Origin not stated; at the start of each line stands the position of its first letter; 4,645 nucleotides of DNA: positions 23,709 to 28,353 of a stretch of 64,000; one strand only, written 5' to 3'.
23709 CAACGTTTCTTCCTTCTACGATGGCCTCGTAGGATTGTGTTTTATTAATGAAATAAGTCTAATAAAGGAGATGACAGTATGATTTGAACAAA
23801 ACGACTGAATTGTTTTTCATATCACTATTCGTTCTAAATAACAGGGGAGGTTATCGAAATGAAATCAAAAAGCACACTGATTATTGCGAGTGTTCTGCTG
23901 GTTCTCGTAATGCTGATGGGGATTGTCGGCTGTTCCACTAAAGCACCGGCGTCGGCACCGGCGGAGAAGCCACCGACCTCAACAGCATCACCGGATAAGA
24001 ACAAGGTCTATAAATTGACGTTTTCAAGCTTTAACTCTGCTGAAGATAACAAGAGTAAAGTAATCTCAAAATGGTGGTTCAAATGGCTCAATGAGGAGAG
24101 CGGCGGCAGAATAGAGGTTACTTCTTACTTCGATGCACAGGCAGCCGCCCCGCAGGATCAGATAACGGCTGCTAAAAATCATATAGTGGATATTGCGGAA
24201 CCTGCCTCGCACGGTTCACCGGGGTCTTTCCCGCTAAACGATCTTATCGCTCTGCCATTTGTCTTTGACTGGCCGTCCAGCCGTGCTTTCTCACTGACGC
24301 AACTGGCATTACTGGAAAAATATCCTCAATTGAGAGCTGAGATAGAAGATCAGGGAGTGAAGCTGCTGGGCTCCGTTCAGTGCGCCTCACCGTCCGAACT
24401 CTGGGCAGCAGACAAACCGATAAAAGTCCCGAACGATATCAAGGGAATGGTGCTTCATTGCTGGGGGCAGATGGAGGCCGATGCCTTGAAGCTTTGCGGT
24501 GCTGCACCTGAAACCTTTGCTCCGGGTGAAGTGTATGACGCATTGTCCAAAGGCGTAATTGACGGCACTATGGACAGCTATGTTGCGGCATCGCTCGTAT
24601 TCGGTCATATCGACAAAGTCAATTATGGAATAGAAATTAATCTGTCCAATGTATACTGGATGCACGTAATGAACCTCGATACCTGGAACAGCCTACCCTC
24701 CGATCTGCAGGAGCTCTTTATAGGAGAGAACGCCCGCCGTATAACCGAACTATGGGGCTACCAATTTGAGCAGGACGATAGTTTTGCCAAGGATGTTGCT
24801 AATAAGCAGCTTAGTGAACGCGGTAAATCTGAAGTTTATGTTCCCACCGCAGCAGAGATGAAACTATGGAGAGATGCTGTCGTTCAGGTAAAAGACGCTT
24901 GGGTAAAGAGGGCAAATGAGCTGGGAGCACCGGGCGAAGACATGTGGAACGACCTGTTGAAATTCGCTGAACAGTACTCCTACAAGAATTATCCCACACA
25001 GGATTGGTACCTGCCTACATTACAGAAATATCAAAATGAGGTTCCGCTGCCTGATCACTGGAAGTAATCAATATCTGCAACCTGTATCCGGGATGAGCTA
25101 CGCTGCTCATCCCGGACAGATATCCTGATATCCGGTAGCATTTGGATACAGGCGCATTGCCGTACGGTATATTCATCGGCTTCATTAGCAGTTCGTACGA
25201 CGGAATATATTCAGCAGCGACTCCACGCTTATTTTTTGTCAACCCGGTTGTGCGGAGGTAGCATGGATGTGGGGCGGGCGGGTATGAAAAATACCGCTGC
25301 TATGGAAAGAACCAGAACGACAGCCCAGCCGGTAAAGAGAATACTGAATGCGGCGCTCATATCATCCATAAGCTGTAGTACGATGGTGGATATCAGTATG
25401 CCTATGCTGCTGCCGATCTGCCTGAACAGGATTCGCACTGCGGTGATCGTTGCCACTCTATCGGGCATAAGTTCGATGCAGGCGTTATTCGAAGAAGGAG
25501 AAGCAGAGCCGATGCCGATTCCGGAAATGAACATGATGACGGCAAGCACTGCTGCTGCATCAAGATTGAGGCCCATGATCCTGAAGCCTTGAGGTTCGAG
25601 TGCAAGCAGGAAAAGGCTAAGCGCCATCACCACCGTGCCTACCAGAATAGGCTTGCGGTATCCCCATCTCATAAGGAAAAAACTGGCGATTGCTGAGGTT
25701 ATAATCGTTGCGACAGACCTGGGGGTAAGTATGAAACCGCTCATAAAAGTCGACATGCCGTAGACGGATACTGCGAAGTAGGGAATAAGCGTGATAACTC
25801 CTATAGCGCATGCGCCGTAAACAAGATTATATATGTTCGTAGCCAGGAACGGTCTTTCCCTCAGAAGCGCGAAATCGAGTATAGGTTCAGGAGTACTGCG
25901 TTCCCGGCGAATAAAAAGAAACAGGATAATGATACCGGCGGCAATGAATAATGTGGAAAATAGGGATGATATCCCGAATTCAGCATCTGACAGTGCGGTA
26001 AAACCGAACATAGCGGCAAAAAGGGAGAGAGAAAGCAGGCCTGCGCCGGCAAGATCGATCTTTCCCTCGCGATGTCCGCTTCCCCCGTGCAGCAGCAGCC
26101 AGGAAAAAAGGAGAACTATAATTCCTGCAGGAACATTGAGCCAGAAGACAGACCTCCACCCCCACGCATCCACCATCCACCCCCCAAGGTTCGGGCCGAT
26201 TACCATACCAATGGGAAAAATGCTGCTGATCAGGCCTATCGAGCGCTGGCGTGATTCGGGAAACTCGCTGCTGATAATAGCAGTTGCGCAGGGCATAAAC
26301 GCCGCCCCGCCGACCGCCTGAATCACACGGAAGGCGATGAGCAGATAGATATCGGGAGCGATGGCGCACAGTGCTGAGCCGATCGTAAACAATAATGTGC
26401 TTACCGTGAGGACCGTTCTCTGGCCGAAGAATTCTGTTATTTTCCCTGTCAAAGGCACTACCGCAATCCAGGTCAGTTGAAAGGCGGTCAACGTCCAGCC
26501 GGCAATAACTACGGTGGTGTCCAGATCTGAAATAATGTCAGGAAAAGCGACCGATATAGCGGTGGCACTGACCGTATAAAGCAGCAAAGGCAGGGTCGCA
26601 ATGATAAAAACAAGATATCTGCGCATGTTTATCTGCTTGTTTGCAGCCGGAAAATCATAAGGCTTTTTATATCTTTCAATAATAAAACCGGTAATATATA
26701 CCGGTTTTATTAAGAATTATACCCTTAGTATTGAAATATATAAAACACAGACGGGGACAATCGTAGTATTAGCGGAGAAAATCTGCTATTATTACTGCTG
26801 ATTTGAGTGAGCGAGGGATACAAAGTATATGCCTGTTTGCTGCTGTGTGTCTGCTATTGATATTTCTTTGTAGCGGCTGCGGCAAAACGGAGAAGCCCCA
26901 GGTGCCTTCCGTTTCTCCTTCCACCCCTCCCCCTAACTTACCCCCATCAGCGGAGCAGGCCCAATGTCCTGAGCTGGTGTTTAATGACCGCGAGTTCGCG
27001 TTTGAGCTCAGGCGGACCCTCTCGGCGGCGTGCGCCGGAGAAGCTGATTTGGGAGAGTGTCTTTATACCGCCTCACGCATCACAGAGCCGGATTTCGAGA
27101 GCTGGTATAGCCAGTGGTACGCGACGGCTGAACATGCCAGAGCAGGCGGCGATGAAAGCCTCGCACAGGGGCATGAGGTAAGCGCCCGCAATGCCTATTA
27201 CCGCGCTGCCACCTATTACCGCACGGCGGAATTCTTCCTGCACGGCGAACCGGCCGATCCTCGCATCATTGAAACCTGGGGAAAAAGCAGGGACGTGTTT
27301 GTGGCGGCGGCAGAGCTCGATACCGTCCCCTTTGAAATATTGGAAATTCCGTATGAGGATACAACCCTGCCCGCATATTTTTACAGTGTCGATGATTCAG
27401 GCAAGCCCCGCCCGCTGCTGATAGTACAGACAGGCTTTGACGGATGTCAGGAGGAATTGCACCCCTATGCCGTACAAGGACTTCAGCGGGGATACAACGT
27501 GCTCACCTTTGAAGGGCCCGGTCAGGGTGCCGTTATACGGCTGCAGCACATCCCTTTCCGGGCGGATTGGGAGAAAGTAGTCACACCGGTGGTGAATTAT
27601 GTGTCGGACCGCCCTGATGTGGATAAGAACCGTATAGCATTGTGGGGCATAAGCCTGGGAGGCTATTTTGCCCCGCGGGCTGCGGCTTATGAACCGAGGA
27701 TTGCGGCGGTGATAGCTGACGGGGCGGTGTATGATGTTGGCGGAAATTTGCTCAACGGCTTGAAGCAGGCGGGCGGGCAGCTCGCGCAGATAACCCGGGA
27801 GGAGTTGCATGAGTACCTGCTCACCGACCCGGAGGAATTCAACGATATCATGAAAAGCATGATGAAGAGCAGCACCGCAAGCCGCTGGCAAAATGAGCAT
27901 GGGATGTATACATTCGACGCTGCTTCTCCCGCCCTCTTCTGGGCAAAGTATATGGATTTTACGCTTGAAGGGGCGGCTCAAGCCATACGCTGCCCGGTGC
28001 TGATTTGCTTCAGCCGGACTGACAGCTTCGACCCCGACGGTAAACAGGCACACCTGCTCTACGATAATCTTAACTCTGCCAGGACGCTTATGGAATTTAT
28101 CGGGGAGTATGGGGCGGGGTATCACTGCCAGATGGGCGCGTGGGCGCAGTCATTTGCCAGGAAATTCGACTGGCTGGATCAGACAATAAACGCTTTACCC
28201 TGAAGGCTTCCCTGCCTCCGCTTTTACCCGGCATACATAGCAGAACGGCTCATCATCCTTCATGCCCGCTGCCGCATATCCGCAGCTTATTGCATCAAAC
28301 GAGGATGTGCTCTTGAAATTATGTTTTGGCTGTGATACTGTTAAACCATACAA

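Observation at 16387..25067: Two-component-regulated cassette: NarL-type TCS, atypical GRE, activase and TRAP transporter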

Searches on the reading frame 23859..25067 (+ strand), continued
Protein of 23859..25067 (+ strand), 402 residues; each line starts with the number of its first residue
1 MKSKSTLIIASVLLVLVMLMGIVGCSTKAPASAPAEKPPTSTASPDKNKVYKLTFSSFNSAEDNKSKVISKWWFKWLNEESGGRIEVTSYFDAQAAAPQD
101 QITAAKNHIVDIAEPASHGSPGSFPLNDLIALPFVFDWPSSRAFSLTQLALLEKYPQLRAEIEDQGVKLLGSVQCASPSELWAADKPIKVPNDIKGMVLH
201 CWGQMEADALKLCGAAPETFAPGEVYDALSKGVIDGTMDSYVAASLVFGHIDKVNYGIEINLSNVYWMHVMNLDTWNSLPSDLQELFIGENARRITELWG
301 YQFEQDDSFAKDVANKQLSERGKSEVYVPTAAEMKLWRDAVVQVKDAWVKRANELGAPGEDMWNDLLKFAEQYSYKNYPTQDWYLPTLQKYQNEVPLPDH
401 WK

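Call 65: search_protein_families(library=pfam, proteins=[L162:9203-10609:+, L162:12626-14074:+, L162:14071-14664:+, L162:3508-4674:-, L162:6692-7804:-], max_evalue=0.0001)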
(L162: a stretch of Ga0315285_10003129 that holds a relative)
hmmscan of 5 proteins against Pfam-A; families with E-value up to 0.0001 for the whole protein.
L162:9203-10609:+ (468 aa): 2 families
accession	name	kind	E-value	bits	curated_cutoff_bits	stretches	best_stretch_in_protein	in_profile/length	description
PF18998.6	Flg_new_2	-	3.6e-16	59.3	23.6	1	53-125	1-72/73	Divergent InlB B-repeat domain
PF03480.18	DctP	-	3.2e-14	53.4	23.4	1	135-411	2-277/286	Bacterial extracellular solute-binding protein, family 7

L162:12626-14074:+ (482 aa): 3 families
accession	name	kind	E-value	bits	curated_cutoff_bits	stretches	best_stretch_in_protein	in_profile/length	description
PF01977.22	UbiD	-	5.1e-71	238.6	23.3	1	105-305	6-205/206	3-octaprenyl-4-hydroxybenzoate carboxy-lyase Rift-related domain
PF20696.2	UbiD_C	-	1.7e-21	77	24.2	1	313-440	4-127/127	3-octaprenyl-4-hydroxybenzoate carboxy-lyase C-terminal domain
PF20695.2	UbiD_N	-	3.8e-19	69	24.3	1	10-90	1-77/78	3-octaprenyl-4-hydroxybenzoate carboxy-lyase N-terminal domain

L162:14071-14664:+ (197 aa): 1 family
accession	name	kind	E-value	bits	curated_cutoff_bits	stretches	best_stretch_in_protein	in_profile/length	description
PF02441.25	Flavoprotein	-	4.8e-42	143.8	22.7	1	4-173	3-161/162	Flavoprotein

L162:3508-4674:- (388 aa): 3 families
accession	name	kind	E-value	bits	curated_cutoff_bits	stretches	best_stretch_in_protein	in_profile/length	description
PF02153.23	PDH_N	-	2.9e-35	121.5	26.5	1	119-270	2-150/154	Prephenate dehydrogenase, nucleotide-binding domain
PF20463.3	PDH_C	-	2e-20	73.4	22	1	277-367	2-93/102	Prephenate dehydrogenase, dimerization domain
PF03807.23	F420_oxidored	-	6.2e-06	27.2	21.6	1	106-197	2-91/94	NADP oxidoreductase coenzyme F420-dependent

L162:6692-7804:- (370 aa): 2 families
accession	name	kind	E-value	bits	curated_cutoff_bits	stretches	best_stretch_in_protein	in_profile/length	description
PF07730.19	HisKA_3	-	5.6e-11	43.3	24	1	159-227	1-68/68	Histidine kinase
PF02518.31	HATPase_c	-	1.6e-09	38.7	26.4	1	267-360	3-108/111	Histidine kinase-, DNA gyrase B-, and HSP90-like ATPase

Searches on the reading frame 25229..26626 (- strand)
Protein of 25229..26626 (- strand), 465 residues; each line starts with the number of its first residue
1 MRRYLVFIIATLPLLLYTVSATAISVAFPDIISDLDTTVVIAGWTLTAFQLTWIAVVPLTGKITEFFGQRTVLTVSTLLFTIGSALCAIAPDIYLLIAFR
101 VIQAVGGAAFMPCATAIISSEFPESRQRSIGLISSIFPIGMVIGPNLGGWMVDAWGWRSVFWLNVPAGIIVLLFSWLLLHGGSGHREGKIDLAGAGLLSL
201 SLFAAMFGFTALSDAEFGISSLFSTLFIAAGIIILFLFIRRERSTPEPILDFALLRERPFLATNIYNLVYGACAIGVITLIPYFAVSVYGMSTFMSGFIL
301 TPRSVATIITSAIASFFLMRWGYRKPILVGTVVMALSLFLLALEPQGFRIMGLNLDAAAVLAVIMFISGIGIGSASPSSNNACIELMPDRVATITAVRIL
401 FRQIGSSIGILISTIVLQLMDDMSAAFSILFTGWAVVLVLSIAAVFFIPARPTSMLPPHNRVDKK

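Call 3: search_protein_families(library=pfam, proteins=[window:25229-26626:-])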
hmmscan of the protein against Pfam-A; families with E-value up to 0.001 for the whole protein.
window:25229-26626:- (465 aa): 2 families
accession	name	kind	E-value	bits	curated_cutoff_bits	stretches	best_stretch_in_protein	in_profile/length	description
PF07690.21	MFS_1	-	1.8e-54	185.4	33.4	2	15-409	6-346/347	Major Facilitator Superfamily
PF00083.30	Sugar_tr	-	7.3e-10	38.7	22.3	2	36-178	42-191/452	Sugar (and other) transporter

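Call 4: search_protein_families(library=ncbifam, proteins=[window:25229-26626:-])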
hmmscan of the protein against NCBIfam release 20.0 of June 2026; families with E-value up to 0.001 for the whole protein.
window:25229-26626:- (465 aa): 69 families (the best 25 are shown)
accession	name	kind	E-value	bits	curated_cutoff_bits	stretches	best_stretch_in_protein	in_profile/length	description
TIGR00711.1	efflux_EmrB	subfamily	1.9e-61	208.3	230.2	1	8-418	5-409/485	DHA2 family efflux MFS transporter permease subunit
NF011571.1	PRK14995.1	subfamily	6.5e-33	114.2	701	1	2-419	3-413/493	SmvA family efflux MFS transporter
NF000391.1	EmrB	exception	5.6e-31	107.7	925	1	9-418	15-419/501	multidrug efflux MFS transporter permease subunit EmrB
NF000025.1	MFS_efflux_tcmA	exception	4.9e-30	104.8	999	1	11-346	32-368/538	tetracenomycin C efflux MFS transporter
NF033896.2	MFS_LfrA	equivalog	2.4e-29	102.3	825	1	2-409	17-416/504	efflux MFS transporter LfrA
NF012169.0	qepA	equivalog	3.9e-29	101.6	1075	1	2-382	18-397/511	fluoroquinolone efflux MFS transporter QepA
NF007799.0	PRK10504.1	subfamily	2.4e-27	96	426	1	4-449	10-446/471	multidrug transporter subunit MdtD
NF000009.1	tet_MFS_Tcr3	exception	4.5e-27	94.8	1000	1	12-415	38-440/512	tetracycline efflux MFS transporter Tcr3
NF000218.1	FexA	exception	1e-26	93.7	900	1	5-394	21-406/475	chloramphenicol/florfenicol efflux MFS transporter FexA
NF040895.2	MFS_effux_SdrM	equivalog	2.6e-25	89.5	550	1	8-439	9-428/441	multidrug efflux MFS transporter SdrM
NF000095.1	tet_MFS_OtrB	exception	7.9e-25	87.4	999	1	13-415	34-435/563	oxytetracycline resistance efflux MFS transporter OtrB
NF000060.1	MFS_efflux_LmrB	exception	9.1e-24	84.1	800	1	15-413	27-423/479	lincomycin efflux MFS transporter Lmr(B)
NF040856.1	FexB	exception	1.2e-23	83.6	950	1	6-432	15-435/469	chloramphenicol/florfenicol efflux MFS transporter FexB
TIGR00880.1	2_A_01_02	superfamily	2.9e-22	79.3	131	1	43-180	1-139/141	multidrug resistance protein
NF012175.1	tet_MFS_L_K_45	equivalog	1e-21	77.3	650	1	22-343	17-328/444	Tet(L)/Tet(K)/Tet(45) family tetracycline efflux MFS transporter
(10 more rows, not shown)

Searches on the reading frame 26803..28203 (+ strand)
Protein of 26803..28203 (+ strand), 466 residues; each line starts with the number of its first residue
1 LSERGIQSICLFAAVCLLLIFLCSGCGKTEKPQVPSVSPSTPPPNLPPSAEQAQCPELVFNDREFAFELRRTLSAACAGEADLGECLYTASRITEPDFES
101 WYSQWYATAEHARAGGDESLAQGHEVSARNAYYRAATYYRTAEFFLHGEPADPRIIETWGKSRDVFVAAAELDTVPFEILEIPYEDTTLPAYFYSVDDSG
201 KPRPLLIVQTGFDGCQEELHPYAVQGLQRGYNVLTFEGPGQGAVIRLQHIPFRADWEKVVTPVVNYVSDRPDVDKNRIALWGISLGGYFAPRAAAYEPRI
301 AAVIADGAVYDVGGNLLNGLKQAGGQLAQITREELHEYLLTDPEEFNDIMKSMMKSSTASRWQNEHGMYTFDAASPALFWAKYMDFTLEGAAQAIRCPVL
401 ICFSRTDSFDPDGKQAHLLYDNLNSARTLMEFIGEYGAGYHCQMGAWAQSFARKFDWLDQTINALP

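Call 3: search_protein_families(library=pfam, proteins=[window:26803-28203:+])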
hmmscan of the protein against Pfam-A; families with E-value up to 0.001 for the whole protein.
window:26803-28203:+ (466 aa): 5 families
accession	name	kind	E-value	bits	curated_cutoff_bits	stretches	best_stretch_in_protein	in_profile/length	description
PF06500.17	FrsA-like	-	1.9e-07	30.7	22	1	122-309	115-299/414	Esterase FrsA-like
PF12697.13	Abhydrolase_6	-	1.1e-06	29.9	26.3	1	227-411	24-180/217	Alpha/beta hydrolase family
PF12146.15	Hydrolase_4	-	0.00019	21.2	27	1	227-429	28-223/239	Serine aminopeptidase, S33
PF00326.27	Peptidase_S9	-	0.00025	21.1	22.6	1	263-312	51-101/213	Prolyl oligopeptidase family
PF00561.26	Abhydrolase_1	-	0.0004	20.6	25.8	0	206-414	3-216/245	alpha/beta hydrolase fold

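Call 4: search_protein_families(library=ncbifam, proteins=[window:26803-28203:+])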
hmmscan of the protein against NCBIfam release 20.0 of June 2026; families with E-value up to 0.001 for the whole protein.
window:26803-28203:+ (466 aa): 3 families
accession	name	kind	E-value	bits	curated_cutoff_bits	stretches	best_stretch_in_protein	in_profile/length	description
NF047920.1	lactonase_UilS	equivalog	1.2e-18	67.9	400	1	198-461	19-284/285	UilS family quorum-quenching N-acyl-homoserine lactonase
NF003460.0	PRK05077.1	equivalog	8.7e-10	37.9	477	1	101-309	97-299/414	esterase FrsA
NF051488.1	bifunc_PcaDC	exception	0.00097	18.4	390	0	201-427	11-223/375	bifunctional 3-oxoadipate enol-lactonase/4-carboxymuconolactone decarboxylase PcaDC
